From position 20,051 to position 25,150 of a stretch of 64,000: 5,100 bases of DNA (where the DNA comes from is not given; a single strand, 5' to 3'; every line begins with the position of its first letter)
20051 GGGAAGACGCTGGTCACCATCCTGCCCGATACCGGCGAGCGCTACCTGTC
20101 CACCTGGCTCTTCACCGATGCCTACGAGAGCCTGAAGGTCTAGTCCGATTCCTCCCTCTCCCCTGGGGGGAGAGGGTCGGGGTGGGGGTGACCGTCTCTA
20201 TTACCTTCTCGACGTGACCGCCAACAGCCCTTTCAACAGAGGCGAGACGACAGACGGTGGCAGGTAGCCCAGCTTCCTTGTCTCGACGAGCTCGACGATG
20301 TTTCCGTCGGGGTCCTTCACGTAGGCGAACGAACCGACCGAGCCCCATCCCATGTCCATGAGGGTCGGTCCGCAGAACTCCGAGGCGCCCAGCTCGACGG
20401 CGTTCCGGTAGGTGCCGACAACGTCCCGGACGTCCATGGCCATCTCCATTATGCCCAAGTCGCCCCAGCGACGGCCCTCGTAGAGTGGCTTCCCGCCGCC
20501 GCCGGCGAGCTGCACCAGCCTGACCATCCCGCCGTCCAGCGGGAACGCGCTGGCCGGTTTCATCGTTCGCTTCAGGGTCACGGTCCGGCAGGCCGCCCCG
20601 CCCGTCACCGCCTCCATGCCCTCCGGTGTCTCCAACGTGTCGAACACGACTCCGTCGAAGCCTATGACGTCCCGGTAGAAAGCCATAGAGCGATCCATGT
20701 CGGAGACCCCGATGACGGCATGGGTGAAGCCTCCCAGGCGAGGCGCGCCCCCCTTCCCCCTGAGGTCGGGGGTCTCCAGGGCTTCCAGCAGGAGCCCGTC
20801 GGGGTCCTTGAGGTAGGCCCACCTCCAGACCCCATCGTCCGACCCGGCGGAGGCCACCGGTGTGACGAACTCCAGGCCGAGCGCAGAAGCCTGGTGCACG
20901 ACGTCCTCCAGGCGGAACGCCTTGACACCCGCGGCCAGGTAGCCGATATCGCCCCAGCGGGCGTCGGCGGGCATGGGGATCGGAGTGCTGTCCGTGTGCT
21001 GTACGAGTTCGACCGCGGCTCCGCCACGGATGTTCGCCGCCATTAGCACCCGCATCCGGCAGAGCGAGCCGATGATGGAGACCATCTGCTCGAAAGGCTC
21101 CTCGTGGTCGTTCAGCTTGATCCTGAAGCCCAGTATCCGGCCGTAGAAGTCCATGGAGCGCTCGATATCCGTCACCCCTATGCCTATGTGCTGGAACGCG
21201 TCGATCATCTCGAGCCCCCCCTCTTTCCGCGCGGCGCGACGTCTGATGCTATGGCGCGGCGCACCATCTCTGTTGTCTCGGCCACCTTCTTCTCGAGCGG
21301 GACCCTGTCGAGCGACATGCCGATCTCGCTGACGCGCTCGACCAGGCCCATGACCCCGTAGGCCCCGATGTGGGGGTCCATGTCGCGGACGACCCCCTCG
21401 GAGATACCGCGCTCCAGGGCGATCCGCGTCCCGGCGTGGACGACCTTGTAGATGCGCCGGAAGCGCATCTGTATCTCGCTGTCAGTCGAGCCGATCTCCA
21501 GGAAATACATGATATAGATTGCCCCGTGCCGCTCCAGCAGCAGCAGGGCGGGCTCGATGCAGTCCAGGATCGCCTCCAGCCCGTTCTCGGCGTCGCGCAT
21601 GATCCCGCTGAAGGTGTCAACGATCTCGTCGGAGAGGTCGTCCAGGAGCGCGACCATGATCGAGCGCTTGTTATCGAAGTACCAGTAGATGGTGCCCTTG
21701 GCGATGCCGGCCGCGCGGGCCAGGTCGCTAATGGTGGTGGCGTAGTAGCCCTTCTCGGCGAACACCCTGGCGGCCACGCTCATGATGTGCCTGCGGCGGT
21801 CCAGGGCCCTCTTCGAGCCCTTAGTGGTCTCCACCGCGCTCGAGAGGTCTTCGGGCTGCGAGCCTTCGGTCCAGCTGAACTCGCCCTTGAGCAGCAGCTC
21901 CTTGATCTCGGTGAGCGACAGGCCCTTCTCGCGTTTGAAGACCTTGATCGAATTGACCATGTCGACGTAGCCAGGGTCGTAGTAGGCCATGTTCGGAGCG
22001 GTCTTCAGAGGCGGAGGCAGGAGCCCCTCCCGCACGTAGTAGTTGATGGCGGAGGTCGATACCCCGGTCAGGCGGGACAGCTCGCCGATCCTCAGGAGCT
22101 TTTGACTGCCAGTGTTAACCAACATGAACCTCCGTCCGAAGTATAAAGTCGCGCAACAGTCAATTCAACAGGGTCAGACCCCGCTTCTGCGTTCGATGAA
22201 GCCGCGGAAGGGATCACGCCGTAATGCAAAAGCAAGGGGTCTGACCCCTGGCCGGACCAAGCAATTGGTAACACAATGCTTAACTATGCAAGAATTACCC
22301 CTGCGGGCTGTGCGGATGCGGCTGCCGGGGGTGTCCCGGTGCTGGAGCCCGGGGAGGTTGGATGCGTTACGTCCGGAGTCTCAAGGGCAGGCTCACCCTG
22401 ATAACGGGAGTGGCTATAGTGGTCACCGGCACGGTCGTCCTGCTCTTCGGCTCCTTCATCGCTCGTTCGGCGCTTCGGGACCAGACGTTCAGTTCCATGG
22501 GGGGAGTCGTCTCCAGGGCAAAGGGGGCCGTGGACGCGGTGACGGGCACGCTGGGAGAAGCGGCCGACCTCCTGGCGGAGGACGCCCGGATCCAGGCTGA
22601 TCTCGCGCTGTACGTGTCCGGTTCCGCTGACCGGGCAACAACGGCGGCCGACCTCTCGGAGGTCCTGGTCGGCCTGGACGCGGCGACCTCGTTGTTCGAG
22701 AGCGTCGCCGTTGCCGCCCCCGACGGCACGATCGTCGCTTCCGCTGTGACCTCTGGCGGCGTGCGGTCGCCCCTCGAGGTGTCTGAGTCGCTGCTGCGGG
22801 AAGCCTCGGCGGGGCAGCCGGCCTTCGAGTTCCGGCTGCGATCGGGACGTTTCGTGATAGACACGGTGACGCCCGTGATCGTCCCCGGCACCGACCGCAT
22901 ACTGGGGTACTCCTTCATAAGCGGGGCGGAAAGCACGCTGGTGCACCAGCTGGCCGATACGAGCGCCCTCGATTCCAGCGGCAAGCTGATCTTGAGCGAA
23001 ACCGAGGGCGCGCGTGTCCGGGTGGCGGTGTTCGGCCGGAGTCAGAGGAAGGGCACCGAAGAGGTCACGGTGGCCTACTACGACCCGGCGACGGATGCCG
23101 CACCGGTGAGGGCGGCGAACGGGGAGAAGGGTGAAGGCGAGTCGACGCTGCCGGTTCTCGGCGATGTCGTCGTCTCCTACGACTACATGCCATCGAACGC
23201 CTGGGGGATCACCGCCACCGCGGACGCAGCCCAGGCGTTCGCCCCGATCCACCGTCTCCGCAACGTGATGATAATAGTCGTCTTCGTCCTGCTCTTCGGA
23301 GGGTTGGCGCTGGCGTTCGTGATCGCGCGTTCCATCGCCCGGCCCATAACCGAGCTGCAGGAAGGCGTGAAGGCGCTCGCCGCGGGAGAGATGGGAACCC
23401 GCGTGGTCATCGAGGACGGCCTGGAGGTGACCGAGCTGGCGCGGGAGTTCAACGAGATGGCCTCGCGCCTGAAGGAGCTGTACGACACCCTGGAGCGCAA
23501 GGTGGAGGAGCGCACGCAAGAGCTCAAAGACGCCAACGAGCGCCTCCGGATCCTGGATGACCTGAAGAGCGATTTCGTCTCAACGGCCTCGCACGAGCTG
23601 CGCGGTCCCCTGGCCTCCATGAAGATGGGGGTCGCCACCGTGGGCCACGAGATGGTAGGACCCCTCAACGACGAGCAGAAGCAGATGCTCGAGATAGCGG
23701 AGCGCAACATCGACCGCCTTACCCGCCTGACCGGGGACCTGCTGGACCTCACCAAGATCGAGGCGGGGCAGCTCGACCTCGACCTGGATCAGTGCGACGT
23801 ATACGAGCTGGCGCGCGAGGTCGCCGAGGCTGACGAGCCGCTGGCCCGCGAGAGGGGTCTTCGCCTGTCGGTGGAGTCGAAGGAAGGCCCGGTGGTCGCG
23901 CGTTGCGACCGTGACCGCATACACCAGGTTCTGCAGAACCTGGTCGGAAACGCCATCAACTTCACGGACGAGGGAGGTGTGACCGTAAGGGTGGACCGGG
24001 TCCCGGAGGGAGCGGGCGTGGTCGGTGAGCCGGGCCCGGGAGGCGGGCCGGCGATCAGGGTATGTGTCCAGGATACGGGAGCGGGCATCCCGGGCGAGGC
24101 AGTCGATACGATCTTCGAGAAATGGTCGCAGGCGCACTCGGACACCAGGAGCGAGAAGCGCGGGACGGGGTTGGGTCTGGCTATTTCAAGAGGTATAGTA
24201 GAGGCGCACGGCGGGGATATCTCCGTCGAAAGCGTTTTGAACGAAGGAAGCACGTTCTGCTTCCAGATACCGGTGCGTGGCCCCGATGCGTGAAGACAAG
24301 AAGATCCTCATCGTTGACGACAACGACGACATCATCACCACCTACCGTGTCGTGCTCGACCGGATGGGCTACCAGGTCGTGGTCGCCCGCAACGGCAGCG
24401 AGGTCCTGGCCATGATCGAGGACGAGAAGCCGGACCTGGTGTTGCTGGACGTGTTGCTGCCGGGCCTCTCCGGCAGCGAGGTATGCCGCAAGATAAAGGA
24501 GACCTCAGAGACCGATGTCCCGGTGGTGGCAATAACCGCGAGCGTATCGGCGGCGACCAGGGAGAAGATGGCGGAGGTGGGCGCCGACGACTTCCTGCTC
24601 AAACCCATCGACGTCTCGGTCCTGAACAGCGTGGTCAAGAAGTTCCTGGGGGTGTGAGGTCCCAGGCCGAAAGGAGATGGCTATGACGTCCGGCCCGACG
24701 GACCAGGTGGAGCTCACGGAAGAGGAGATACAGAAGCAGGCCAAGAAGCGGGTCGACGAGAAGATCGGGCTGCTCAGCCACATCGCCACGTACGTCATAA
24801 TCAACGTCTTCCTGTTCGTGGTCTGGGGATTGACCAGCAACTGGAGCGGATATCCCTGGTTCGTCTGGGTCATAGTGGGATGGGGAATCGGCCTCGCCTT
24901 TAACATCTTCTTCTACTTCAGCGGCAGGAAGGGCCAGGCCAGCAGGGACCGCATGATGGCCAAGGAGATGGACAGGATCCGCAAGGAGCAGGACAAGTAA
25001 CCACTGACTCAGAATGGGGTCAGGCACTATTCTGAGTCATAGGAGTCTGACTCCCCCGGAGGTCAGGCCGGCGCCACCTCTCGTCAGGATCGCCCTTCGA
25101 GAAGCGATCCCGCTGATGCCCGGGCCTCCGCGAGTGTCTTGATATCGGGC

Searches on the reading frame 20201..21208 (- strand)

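Call 11: search_protein_families(library=pfam, proteins=[window:20201-21208:-])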
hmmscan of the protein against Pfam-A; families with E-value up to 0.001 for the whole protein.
window:20201-21208:- (335 aa): 6 families
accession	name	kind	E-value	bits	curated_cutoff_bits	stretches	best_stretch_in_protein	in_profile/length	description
PF00903.31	Glyoxalase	-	6.4e-24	85.1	20.6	2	161-307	2-121/121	Glyoxalase/Bleomycin resistance protein/Dioxygenase superfamily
PF22677.2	Ble-like_N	-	8.1e-11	41.9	24.5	1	161-184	2-25/41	Bleomycin resistance protein-like N-terminal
PF13669.12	Glyoxalase_4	-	2.6e-10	41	27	1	6-116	1-95/109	Glyoxalase/Bleomycin resistance protein/Dioxygenase superfamily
PF18029.7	Glyoxalase_6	-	4.8e-05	24.4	23.6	0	165-307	3-105/106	Glyoxalase-like domain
PF12681.13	Glyoxalase_2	-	0.00011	22.6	30.1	0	9-33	5-29/118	Glyoxalase-like domain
PF13468.12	Glyoxalase_3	-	0.00029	21.4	25.1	0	5-31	1-27/176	Glyoxalase-like domain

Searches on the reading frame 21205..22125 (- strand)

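Call 10: search_protein_families(library=pfam, proteins=[window:21205-22125:-])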
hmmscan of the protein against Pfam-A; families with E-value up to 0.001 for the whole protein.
window:21205-22125:- (306 aa): 5 families
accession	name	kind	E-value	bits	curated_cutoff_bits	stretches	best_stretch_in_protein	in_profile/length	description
PF13411.12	MerR_1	-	6.7e-19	68.2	21.6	1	12-78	2-66/69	MerR HTH family regulatory protein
PF00440.29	TetR_N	-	2.9e-18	65.8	24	1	114-159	1-46/47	Bacterial regulatory proteins, tetR family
PF00376.29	MerR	-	1.2e-12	47.9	28.2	1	12-49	1-38/38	MerR family regulatory protein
PF13412.12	HTH_24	-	0.00011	22.1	21.9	0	14-33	21-40/48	Winged helix-turn-helix DNA-binding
PF12728.13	HTH_17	-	0.00039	21.1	27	0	10-38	1-29/51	Helix-turn-helix domain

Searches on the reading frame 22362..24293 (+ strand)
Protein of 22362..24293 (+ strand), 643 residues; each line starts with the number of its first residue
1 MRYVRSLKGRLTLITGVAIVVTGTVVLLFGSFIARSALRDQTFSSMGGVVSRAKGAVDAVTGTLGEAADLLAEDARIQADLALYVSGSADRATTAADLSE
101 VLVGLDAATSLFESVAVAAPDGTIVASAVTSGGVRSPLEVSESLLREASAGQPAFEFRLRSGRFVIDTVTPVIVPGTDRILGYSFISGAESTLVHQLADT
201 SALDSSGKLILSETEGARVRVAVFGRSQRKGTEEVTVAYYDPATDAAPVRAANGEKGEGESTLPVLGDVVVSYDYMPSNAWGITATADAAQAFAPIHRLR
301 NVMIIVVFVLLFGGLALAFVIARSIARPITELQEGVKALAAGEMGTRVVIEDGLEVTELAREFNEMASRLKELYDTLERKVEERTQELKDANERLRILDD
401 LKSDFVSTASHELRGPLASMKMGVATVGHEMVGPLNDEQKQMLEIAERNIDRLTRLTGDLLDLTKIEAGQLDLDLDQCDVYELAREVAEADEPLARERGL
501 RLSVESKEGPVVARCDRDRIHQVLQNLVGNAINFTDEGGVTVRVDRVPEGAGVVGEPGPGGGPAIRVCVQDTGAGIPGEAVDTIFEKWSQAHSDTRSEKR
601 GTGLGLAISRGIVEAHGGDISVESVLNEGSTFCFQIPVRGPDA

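Call 10: search_protein_families(library=pfam, proteins=[window:22362-24293:+])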
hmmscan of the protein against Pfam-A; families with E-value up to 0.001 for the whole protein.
window:22362-24293:+ (643 aa): 3 families
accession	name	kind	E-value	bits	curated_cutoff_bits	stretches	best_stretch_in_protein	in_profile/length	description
PF02518.31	HATPase_c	-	1.5e-26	93.4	26.4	1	516-639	2-110/111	Histidine kinase-, DNA gyrase B-, and HSP90-like ATPase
PF00512.31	HisKA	-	6.3e-16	58.6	26.9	1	402-469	2-66/66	His Kinase A (phospho-acceptor) domain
PF00672.30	HAMP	-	1.2e-10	42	25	1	320-372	1-53/53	HAMP domain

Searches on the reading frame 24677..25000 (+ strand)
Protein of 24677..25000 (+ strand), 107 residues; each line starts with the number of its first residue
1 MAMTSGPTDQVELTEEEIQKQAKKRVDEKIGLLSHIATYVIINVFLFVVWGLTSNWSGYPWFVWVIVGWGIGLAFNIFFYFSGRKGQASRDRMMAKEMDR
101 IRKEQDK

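Call 10: search_protein_families(library=pfam, proteins=[window:24677-25000:+])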
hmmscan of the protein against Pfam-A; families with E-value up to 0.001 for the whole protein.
window:24677-25000:+ (107 aa): 1 family
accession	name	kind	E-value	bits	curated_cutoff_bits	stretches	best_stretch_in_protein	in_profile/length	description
PF13239.11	2TM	-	7.1e-18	64.9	24.8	1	20-98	1-78/79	2TM domain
